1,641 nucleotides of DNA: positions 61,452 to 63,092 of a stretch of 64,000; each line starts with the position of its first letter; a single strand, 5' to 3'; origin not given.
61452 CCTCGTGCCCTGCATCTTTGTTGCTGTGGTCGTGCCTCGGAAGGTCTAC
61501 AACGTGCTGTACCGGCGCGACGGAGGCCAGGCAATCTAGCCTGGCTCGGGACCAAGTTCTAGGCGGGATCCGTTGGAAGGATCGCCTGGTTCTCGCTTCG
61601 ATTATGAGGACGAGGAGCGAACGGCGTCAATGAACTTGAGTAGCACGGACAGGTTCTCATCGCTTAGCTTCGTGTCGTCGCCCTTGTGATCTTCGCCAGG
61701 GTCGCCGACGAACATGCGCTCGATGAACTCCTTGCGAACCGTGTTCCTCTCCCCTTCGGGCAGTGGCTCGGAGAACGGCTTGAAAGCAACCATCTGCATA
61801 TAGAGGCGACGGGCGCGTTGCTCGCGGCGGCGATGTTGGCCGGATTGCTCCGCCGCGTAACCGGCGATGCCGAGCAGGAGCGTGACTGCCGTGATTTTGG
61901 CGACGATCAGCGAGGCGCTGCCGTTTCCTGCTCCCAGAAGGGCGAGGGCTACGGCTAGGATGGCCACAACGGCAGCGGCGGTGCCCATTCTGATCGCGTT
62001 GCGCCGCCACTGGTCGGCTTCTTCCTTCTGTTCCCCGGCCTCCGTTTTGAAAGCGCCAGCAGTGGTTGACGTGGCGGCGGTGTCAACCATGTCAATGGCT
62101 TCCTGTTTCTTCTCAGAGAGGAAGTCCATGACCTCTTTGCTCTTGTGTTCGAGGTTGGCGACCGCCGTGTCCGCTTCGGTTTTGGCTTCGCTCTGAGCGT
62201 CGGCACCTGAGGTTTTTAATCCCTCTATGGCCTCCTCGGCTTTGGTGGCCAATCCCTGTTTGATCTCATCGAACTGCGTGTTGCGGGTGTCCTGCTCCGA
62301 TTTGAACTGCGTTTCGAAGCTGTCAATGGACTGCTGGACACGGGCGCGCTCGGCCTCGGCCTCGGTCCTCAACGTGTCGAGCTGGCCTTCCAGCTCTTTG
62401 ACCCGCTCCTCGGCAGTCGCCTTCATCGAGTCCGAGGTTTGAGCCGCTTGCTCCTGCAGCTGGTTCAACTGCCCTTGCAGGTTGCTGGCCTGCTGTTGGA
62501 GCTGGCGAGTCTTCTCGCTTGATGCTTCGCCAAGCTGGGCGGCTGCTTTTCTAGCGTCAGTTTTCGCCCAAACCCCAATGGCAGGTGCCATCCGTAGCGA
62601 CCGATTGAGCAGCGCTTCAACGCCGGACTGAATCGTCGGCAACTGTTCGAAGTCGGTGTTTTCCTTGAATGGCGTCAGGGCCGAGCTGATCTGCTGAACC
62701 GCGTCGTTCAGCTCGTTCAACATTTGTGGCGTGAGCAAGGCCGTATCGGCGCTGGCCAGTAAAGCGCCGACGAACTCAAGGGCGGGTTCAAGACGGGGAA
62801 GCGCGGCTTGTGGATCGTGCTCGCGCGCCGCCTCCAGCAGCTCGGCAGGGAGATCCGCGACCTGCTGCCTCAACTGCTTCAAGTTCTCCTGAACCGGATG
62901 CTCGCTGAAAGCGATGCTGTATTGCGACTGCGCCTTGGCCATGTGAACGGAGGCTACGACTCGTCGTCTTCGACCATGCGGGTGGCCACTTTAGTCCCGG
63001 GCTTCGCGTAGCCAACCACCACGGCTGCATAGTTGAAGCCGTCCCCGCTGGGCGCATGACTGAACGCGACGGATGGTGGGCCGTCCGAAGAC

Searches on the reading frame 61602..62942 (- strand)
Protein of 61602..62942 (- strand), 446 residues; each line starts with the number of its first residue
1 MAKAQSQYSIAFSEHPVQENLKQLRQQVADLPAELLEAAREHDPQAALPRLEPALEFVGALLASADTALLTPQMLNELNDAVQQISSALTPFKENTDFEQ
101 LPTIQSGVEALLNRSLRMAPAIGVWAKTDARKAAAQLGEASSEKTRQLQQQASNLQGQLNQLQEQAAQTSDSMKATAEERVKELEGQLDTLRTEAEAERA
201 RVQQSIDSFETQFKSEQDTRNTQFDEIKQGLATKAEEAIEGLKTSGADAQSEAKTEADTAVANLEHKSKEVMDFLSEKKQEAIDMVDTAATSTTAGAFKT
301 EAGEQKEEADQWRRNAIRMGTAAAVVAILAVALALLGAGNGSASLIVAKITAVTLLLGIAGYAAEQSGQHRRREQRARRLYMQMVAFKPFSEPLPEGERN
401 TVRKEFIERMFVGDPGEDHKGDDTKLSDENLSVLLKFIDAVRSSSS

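Call 99: search_protein_families(library=pfam, proteins=[window:61602-62942:-], max_evalue=0.001)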
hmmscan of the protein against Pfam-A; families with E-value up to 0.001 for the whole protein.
window:61602-62942:- (446 aa): 1 family
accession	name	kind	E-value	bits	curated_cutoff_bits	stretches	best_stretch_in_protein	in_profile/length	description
PF01442.23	Apolipoprotein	-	5.9e-08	33.1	90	1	147-292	1-147/190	Apolipoprotein A1/A4/E domain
